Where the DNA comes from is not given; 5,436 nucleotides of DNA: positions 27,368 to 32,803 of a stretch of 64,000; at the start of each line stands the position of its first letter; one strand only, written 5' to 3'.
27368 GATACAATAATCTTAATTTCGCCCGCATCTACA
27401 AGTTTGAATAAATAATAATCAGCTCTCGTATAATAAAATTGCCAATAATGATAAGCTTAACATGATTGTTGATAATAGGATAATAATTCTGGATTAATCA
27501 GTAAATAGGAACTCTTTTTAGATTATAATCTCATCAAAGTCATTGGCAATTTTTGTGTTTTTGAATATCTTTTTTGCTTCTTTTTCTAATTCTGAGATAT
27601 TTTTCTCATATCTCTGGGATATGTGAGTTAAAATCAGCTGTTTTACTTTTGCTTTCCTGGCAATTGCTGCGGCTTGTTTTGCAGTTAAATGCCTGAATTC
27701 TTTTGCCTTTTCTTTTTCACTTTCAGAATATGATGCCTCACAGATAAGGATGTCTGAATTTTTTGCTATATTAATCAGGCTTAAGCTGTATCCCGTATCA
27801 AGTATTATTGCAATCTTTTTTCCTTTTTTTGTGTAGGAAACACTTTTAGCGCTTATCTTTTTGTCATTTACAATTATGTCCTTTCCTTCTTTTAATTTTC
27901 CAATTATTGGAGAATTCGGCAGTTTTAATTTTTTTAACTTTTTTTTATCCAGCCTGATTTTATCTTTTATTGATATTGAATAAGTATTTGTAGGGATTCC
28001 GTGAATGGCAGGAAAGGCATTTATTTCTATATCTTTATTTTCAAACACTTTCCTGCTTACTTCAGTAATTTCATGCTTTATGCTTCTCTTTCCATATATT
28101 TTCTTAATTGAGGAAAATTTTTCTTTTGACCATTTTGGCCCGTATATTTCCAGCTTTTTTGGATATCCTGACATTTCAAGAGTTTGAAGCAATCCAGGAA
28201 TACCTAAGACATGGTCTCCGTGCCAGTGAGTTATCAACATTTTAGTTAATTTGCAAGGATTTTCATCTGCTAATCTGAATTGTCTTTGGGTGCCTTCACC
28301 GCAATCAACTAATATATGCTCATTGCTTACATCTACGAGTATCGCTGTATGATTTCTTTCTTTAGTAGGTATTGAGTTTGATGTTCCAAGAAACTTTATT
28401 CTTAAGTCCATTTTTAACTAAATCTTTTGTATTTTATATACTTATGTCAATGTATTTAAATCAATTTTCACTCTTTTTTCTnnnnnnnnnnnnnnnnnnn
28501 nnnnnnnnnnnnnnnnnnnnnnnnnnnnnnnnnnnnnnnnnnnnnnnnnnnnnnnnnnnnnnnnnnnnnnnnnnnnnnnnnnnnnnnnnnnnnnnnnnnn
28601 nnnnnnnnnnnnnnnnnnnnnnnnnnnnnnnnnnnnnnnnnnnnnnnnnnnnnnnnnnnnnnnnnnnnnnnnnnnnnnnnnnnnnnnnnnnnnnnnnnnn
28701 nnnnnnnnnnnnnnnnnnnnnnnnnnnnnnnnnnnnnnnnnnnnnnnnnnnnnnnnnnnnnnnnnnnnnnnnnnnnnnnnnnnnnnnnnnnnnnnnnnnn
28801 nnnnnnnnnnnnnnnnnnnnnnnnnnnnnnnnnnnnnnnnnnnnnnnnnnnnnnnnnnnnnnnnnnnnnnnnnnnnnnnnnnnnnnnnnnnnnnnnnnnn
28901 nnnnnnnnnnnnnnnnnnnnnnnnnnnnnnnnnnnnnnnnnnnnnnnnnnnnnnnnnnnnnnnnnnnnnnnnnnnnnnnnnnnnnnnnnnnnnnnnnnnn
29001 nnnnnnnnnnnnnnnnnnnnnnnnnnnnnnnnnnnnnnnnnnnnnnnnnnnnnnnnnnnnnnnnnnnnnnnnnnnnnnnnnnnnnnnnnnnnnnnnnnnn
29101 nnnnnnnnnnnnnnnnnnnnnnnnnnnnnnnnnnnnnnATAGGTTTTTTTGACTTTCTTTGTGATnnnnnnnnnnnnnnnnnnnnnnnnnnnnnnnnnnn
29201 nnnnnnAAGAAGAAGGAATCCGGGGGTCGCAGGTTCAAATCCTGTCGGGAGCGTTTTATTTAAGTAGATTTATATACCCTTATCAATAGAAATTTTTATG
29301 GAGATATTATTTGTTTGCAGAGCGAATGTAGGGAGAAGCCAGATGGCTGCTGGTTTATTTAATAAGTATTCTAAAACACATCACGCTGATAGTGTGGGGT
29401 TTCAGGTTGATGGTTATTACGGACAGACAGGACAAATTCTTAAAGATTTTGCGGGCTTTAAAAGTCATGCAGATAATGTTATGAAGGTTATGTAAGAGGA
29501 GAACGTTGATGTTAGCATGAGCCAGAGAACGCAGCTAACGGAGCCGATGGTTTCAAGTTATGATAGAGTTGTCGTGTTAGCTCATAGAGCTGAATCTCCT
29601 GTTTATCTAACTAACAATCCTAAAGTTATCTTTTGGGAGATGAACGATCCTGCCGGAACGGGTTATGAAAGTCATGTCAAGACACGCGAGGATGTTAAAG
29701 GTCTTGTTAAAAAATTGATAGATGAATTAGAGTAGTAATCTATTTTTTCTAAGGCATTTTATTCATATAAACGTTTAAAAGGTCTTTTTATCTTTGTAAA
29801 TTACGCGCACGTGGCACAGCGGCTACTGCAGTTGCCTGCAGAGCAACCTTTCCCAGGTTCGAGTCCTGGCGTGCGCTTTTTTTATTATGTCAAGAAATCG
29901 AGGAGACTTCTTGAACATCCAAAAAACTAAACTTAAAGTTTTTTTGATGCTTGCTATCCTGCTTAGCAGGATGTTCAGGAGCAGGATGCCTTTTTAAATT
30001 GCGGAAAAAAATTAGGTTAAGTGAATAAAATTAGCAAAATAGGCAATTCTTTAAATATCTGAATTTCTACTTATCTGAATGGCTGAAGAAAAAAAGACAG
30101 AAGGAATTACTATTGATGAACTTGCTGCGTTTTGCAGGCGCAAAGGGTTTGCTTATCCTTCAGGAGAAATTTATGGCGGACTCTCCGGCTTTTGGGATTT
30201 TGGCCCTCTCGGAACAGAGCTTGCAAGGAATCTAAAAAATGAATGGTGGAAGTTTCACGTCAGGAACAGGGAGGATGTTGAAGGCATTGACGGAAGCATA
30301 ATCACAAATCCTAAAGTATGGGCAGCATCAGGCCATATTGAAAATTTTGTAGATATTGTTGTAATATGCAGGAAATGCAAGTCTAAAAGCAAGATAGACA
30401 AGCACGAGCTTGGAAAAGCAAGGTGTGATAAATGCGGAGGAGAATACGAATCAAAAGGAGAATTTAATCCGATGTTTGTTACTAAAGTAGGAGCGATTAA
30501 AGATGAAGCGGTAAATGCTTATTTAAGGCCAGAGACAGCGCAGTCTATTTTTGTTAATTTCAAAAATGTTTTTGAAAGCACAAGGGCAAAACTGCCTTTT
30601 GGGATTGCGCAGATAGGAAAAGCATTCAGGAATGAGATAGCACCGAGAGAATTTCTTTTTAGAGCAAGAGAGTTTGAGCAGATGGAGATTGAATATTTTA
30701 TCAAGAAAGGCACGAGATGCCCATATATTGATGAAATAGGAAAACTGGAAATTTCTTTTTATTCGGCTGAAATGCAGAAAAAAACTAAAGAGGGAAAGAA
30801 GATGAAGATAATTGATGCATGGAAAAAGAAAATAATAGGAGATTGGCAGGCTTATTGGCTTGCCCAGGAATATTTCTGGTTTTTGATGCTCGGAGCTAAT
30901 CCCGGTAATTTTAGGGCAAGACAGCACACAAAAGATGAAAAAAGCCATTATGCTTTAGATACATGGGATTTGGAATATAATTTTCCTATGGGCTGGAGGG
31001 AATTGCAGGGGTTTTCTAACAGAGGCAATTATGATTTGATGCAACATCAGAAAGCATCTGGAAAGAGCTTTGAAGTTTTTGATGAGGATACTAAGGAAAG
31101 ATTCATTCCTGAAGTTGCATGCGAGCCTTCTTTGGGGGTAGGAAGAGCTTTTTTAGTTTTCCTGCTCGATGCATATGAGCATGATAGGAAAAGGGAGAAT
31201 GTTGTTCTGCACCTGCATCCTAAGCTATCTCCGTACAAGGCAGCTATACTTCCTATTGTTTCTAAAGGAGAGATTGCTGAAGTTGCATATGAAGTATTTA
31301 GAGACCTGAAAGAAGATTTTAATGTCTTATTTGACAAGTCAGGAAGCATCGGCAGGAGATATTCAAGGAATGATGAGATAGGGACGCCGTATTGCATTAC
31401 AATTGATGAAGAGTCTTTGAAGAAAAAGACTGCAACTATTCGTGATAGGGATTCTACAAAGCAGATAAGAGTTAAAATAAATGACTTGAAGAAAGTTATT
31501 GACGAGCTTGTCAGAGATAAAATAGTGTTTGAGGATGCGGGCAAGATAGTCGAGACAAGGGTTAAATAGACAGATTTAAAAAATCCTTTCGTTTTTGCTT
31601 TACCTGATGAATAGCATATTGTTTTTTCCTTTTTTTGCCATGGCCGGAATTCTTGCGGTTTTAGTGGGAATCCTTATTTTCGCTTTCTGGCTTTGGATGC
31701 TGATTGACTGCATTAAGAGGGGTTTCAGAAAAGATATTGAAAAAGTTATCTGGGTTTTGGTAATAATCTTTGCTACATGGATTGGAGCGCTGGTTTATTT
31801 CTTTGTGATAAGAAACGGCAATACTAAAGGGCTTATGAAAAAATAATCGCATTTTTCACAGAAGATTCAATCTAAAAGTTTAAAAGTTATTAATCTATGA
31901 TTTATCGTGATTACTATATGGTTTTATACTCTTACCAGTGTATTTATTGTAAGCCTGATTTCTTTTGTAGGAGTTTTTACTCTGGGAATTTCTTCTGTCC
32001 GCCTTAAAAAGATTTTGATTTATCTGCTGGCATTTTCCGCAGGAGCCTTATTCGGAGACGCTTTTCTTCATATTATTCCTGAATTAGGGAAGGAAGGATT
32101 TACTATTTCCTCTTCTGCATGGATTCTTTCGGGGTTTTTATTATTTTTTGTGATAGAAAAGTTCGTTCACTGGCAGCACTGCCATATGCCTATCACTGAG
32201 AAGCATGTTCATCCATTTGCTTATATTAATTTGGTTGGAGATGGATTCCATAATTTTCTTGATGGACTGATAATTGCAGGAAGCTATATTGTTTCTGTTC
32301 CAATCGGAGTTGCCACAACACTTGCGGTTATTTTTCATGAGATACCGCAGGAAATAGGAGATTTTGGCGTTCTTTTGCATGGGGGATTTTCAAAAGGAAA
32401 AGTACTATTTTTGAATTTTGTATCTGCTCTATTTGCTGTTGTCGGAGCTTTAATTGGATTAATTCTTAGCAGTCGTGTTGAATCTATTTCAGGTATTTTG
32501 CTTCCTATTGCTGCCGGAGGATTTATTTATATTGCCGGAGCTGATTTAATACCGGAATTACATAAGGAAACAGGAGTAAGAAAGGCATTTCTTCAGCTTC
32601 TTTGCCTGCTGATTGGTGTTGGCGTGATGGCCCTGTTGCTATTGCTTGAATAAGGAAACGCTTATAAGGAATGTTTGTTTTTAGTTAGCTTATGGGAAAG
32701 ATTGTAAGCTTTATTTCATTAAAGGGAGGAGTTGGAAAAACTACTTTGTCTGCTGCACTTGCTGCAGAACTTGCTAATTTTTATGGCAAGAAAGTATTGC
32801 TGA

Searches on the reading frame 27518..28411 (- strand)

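Call 39: search_protein_families(library=pfam, proteins=[window:27518-28411:-], max_evalue=0.001)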
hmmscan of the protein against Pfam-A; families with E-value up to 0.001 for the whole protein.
window:27518-28411:- (297 aa): 4 families
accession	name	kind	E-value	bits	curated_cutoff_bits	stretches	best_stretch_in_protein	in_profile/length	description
PF12706.13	Lactamase_B_2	-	3.4e-14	53.3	27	2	33-148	3-130/200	Beta-lactamase superfamily domain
PF00753.33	Lactamase_B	-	9.6e-13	48.9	22.7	1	19-106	4-95/196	Metallo-beta-lactamase superfamily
PF23023.1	Anti-Pycsar_Apyc1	-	9.3e-05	22.4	50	1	1-74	1-73/250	Anti-Pycsar protein Apyc1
PF13691.12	Lactamase_B_4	-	0.00019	21.4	27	1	14-68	5-61/63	tRNase Z endonuclease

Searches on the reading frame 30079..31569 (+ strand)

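Call 14: search_protein_families(library=pfam, proteins=[window:30079-31569:+], max_evalue=0.001)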
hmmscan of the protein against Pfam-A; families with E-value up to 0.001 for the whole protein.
window:30079-31569:+ (496 aa): 2 families
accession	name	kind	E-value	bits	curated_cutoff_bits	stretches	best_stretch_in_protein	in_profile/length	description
PF03129.25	HGTP_anticodon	-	3.2e-20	72.5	21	1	387-476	1-93/94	Anticodon binding domain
PF00587.30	tRNA-synt_2b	-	2.9e-08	34.4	29.3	1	143-290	7-110/179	tRNA synthetase class II core domain (G, H, P, S and T)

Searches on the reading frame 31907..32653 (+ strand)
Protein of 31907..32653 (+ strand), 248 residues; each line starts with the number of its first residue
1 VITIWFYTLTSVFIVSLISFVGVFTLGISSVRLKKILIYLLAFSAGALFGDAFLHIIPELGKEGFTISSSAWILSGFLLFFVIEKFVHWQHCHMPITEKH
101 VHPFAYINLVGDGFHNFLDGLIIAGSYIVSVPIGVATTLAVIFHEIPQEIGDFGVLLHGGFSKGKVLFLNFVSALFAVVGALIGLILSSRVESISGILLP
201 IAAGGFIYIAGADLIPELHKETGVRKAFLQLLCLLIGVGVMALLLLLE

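Call 39: search_protein_families(library=pfam, proteins=[window:31907-32653:+], max_evalue=0.001)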
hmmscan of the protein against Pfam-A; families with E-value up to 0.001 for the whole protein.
window:31907-32653:+ (248 aa): 1 family
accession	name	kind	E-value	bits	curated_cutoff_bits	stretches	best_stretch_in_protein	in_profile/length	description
PF02535.28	Zip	-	2.8e-49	168.5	35.1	2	104-244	177-322/323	ZIP Zinc transporter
